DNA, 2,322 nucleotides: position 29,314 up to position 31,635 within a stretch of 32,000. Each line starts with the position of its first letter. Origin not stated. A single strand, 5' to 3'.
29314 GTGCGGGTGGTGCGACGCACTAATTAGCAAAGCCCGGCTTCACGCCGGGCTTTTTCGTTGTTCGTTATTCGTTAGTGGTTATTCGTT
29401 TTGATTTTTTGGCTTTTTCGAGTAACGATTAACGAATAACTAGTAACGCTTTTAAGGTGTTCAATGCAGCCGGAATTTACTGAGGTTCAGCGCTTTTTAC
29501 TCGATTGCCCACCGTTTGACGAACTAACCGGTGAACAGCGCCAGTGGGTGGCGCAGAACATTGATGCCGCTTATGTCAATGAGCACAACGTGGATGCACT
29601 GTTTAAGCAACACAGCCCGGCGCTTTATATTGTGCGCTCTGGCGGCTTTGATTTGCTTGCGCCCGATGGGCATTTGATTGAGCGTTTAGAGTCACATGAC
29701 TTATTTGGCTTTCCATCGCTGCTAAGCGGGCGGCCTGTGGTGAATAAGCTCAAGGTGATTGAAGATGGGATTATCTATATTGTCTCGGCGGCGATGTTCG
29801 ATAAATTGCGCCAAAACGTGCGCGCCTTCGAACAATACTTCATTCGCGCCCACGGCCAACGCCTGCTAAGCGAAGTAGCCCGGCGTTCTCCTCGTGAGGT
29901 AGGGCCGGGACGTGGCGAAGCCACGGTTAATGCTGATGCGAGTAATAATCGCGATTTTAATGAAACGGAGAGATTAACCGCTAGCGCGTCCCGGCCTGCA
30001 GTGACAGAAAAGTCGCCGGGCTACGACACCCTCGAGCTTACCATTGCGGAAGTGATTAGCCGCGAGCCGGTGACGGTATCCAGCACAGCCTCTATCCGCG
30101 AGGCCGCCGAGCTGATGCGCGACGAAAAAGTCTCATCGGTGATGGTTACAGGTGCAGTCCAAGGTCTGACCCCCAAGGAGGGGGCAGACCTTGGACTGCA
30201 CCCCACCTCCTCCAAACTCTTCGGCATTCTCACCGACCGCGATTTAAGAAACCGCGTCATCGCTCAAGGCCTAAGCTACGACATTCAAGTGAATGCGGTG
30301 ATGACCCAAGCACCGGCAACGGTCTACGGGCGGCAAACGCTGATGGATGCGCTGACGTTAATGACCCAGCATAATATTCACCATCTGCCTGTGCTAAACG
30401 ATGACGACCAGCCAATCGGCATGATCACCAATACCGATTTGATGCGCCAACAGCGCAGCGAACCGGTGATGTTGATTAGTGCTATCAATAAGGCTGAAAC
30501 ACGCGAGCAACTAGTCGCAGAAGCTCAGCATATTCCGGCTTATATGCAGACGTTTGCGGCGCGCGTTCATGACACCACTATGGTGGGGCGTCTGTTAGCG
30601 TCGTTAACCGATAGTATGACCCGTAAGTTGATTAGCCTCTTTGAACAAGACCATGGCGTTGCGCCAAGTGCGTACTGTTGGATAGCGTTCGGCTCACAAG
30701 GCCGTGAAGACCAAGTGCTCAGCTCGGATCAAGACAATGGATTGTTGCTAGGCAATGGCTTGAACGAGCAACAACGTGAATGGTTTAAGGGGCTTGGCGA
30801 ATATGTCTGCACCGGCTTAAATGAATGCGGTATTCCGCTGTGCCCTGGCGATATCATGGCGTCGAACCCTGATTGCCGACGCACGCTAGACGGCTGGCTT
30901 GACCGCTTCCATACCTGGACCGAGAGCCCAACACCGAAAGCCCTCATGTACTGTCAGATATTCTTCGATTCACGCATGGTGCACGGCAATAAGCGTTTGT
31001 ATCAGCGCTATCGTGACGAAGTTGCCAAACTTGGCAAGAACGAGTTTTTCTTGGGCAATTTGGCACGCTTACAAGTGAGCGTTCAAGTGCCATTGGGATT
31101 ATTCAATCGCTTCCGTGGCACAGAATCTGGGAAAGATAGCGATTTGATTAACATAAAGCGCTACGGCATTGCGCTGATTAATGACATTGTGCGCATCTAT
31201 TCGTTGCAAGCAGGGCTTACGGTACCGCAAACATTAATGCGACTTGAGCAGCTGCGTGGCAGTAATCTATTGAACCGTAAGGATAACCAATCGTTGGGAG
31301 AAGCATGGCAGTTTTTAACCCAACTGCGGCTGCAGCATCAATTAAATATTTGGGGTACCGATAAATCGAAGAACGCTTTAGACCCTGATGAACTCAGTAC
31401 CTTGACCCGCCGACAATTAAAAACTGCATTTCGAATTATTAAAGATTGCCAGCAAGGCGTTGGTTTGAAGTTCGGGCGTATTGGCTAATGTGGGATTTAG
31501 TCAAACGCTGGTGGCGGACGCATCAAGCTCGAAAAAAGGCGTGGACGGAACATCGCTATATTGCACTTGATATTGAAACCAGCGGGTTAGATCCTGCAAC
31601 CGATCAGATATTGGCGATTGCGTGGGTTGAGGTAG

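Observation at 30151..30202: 52-nt near-perfect palindrome translated in frame inside the first CBS domain of the DUF294 protein (RPE-like intragenic insertion?)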

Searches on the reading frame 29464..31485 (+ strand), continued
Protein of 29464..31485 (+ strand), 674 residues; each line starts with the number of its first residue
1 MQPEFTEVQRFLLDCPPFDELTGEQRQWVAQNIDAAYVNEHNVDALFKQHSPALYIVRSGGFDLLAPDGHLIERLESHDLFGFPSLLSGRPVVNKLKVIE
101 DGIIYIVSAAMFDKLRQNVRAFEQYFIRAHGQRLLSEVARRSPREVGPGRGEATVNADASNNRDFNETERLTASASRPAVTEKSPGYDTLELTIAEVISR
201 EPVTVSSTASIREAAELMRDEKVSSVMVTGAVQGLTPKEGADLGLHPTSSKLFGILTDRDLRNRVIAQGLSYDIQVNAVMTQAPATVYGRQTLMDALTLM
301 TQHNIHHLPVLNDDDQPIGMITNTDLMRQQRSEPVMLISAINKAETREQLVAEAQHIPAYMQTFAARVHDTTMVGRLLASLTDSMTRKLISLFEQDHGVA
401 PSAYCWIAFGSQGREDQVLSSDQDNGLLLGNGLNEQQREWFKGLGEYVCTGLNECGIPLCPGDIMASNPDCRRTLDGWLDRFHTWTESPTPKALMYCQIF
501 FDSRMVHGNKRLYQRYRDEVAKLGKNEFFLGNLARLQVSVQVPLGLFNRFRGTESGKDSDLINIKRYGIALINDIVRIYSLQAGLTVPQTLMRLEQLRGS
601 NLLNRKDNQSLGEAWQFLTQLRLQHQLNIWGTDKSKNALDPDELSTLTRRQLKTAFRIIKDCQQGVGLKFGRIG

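Call 16: find_encoding_contigs(protein=P0006, flank=3000, max_places=1)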
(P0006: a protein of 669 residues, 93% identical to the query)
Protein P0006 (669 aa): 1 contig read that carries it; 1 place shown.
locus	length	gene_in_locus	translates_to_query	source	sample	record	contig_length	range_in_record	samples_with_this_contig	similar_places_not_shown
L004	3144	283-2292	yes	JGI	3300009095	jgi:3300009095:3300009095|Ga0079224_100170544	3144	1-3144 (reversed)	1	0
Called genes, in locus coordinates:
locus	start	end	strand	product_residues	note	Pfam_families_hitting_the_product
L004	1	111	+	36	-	?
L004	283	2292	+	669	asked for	PF00027:cNMP_binding (weak), PF00571:CBS, PF03445:DUF294, PF10335:DUF294_C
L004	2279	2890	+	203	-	PF01612:DNA_pol_A_exo1 (faint), PF00929:RNase_T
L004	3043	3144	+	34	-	?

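Call 17: find_encoding_contigs(protein=P0009, flank=3000, max_places=1)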
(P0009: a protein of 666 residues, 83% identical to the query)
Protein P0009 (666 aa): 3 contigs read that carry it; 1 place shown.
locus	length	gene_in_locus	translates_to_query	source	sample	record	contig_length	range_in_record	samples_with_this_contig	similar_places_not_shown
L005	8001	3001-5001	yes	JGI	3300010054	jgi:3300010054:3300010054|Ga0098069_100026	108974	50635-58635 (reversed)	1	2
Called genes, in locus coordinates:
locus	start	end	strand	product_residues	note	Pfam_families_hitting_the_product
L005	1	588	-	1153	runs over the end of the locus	PF08448:PAS_4 (faint), PF12860:PAS_7, PF00512:HisKA, PF02518:HATPase_c, PF00072:Response_reg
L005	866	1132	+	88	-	PF13937:DUF4212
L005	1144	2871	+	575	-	PF00474:SSF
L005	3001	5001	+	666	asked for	PF00027:cNMP_binding (weak), PF00571:CBS, PF03445:DUF294, PF10335:DUF294_C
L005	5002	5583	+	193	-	PF00929:RNase_T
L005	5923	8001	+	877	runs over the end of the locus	PF07715:Plug, PF00593:TonB_dep_Rec_b-barrel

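Call 18: find_encoding_contigs(protein=P0010, flank=3000, max_places=1)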
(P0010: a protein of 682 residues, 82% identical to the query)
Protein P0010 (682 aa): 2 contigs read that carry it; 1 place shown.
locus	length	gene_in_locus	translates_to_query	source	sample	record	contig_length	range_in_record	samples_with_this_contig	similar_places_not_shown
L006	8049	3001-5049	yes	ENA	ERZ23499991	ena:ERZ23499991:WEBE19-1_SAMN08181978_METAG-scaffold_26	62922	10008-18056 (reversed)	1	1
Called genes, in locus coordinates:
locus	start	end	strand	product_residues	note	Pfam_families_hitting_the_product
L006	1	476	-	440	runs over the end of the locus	PF07804:HipA_C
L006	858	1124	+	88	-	PF13937:DUF4212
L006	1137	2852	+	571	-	PF00474:SSF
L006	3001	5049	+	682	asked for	PF00027:cNMP_binding (weak), PF00571:CBS, PF03445:DUF294, PF10335:DUF294_C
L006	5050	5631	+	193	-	PF00929:RNase_T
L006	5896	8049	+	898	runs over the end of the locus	PF07715:Plug, PF00593:TonB_dep_Rec_b-barrel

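Call 19: find_encoding_contigs(protein=P0013, flank=3000, max_places=1)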
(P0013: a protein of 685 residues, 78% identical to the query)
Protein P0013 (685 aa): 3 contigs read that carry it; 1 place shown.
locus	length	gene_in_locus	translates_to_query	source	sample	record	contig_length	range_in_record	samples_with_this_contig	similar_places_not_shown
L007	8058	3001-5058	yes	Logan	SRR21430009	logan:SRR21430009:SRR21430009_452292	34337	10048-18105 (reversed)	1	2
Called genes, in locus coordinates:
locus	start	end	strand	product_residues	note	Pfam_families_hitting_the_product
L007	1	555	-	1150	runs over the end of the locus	PF12860:PAS_7, PF00512:HisKA, PF02518:HATPase_c, PF00072:Response_reg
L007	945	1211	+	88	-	PF13937:DUF4212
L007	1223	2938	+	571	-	PF00474:SSF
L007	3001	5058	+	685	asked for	PF00027:cNMP_binding (weak), PF00571:CBS, PF03445:DUF294, PF10335:DUF294_C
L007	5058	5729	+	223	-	PF00929:RNase_T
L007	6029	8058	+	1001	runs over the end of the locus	PF07715:Plug, PF00593:TonB_dep_Rec_b-barrel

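Call 20: find_encoding_contigs(protein=P0014, flank=3000, max_places=1)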
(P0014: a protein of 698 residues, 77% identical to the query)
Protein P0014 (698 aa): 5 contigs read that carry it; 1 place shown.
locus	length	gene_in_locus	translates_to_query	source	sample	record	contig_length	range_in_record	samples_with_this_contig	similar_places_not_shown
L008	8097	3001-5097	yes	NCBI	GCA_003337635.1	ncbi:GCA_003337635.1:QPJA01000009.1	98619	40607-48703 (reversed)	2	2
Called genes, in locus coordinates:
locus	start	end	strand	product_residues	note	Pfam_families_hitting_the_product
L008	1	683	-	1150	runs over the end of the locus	PF12860:PAS_7, PF00512:HisKA, PF02518:HATPase_c, PF00072:Response_reg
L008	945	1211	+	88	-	PF13937:DUF4212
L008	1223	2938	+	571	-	PF00474:SSF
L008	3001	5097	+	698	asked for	PF00027:cNMP_binding (weak), PF00571:CBS, PF03445:DUF294, PF10335:DUF294_C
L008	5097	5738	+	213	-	PF00929:RNase_T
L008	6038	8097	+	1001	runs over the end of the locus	PF07715:Plug, PF00593:TonB_dep_Rec_b-barrel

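Call 21: find_encoding_contigs(protein=P0015, flank=3000, max_places=1)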
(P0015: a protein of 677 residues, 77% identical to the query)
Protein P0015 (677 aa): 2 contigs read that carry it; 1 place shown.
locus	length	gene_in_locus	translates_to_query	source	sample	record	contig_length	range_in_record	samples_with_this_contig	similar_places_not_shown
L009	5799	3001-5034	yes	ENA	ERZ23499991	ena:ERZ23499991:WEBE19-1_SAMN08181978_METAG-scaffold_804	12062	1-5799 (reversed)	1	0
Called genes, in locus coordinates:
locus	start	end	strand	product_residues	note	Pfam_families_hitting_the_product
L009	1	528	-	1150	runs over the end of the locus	PF12860:PAS_7, PF00512:HisKA, PF02518:HATPase_c, PF00072:Response_reg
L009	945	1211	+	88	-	PF13937:DUF4212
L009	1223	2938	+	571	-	PF00474:SSF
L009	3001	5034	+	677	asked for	PF00027:cNMP_binding (weak), PF00571:CBS, PF03445:DUF294, PF10335:DUF294_C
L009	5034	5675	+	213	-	PF00929:RNase_T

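Call 22: find_encoding_contigs(protein=P0002, flank=3000, max_places=1)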
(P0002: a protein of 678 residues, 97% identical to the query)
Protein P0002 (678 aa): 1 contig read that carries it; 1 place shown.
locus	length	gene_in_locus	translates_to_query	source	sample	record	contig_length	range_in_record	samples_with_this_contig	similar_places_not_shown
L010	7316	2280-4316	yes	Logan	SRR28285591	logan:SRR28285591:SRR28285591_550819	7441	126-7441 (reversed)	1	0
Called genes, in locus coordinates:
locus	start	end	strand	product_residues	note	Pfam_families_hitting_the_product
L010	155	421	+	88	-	PF13937:DUF4212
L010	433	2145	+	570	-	PF00474:SSF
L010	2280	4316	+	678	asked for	PF00027:cNMP_binding (weak), PF00571:CBS, PF03445:DUF294, PF10335:DUF294_C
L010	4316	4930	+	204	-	PF00929:RNase_T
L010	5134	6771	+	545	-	PF07715:Plug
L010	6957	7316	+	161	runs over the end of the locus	?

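Call 23: find_encoding_contigs(protein=P0003, flank=3000, max_places=1)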
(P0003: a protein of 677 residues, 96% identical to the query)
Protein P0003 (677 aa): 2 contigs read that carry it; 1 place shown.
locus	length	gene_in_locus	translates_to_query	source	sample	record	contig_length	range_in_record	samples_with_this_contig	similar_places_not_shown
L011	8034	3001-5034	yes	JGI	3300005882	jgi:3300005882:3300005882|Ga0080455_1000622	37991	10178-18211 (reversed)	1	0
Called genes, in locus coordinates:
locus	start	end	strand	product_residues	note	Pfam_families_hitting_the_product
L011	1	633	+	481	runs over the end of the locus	PF13428:TPR_14 (faint), PF14559:TPR_19 (faint), PF07719:TPR_2 (faint), PF13181:TPR_8 (faint), PF13424:TPR_12 (faint), PF00685:Sulfotransfer_1, PF13469:Sulfotransfer_3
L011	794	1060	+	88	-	PF13937:DUF4212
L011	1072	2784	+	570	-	PF00474:SSF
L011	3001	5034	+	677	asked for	PF00027:cNMP_binding (weak), PF00571:CBS, PF03445:DUF294, PF10335:DUF294_C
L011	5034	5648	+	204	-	PF00929:RNase_T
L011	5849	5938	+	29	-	-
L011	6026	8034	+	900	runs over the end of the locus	PF07715:Plug, PF00593:TonB_dep_Rec_b-barrel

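Call 41: predict_structure(alignment_id=A1)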
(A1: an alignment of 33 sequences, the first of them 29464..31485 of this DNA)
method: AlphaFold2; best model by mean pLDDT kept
length: 674 residues; sequences in the alignment: 33
mean_pLDDT: 80.5   pTM: 0.61
mean pLDDT of the five models: 80.5, 78.9, 78.7, 78.0, 77.4
residues with pLDDT >= 90: 244; 70-90: 319; 50-70: 32; < 50: 79
segments of 3 or more residues with pLDDT < 50: 139-187, 233-248, 548-558
pLDDT, mean of each block of 10 residues (from residue 1): 73 87 90 91 88 90 84 85 83 84 93 90 85 57 30 25 28 27 42 81 89 92 89 45 44 88 84 88 85 83 82 87 72 75 93 90 76 80 94 94 93 84 93 95 97 93 89 95 91 88 91 93 91 89 63 47 89 94 90 87 86 90 87 86 81 90 89 56
secondary structure, 60 per line:
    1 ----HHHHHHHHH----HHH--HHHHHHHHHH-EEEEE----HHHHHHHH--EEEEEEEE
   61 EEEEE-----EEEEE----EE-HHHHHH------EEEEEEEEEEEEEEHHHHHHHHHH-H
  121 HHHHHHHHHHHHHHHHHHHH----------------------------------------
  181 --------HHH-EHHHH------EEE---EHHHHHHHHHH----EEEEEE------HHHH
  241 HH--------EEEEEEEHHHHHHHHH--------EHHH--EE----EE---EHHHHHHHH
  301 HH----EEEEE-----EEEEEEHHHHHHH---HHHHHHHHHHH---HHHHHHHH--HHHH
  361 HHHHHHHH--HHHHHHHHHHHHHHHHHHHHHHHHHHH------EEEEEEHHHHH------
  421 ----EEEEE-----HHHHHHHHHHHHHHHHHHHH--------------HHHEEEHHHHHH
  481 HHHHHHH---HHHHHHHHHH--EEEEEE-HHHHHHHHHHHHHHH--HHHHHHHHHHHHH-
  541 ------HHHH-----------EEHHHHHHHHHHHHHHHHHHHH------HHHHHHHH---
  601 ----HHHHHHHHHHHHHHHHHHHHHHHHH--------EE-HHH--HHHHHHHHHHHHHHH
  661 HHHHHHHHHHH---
elements in order: H5-13 H23-32 E34-38 H43-50 E53-65 E71-75 H83-88 E95-108 H109-118 H120-140 H194-197 E204-206 H211-220 E225-230 H237-242 E251-257 H258-266 H293-302 E307-311 E317-322 H323-329 H333-343 H347-354 H357-368 H371-397 E404-409 H410-414 E425-429 H435-454 E472-474 H475-487 H491-500 E503-508 H510-524 H527-539 H547-550 H564-583 H590-597 H605-629 H646-671
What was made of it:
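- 30148..30213 (+): Lineage-specific loop expansion in the CBS1 beta2-beta3 turn (T229-S250); the palindrome lies within it. AF2 pLDDT <50 for residues 233-248, flanked by strands 225-230 and 251-257 (call 41).
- On RPE-like / in-frame mobile palindromic element: AF2: residues 233-248 have pLDDT <50 between strands 225-230 and 251-257 of CBS1 (call 41).
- (9) The loop is disordered (call 41).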

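Call 60: find_encoding_contigs(protein=window:29464-31485:+, flank=500, max_places=3)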
Protein window:29464-31485:+ (674 aa): no gene with exactly this product is on record in the collection.
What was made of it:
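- Tried and rejected: Looking up the window's own protein to identify the source genome: not on record (call 60).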

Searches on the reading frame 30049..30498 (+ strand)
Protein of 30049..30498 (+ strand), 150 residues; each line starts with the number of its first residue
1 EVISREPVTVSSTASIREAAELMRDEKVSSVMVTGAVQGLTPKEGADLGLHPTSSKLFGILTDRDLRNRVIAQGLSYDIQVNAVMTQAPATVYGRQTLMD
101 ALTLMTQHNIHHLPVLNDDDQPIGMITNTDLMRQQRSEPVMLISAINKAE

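Call 30: find_related_loci(query=window:30049-30498:+, collection=metagenome_contigs, flank=1500)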
Query window:30049-30498:+ (150 aa) in metagenome_contigs; peptide patterns used: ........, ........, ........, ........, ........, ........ (x = any residue, [..] = any of these).
392 stretches matched a pattern; 36 encode a relative of the query (tblastn E <= 1e-3); 36 distinct loci.
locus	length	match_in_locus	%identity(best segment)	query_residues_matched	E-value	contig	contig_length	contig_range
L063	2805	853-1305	94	1-150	6e-94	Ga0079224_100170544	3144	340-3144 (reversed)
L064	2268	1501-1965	81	1-150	2e-81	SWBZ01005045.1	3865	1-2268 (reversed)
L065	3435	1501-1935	73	1-150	3e-68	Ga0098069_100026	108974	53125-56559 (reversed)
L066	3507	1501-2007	65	1-149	5e-64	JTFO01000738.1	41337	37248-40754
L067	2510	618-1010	67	1-149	2e-61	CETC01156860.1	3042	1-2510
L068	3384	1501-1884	39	2-148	1e-28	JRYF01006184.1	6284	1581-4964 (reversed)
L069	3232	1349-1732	41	2-148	2e-28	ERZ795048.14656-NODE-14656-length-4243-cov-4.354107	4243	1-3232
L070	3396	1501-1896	40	1-150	2e-21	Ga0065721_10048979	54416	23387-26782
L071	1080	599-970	32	6-150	4e-21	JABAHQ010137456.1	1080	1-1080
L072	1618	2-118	92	112-150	1e-20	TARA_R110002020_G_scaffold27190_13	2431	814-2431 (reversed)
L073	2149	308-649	34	1-131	5e-16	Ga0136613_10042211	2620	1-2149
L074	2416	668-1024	31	1-134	6e-15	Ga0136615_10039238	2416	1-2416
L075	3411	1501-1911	33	1-150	5e-14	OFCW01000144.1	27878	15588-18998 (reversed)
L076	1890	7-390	28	1-141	1e-13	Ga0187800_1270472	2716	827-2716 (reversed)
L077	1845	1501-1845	30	1-130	2e-13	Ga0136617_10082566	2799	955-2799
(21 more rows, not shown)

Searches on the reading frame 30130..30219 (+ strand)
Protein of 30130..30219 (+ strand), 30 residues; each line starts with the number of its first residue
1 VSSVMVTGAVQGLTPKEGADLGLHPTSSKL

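Call 56: search_protein_representatives(protein=window:30130-30219:+)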
Query: 30 residues. Proteins with E-value up to 0.001 (for the whole library): 1; up to 1e-10: 0; up to 1e-30: 0. The best 1 are listed.
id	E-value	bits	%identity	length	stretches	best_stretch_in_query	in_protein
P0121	4.0e-07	43.2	48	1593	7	5-27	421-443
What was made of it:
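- The peptide is not found in unrelated proteins (call 56).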
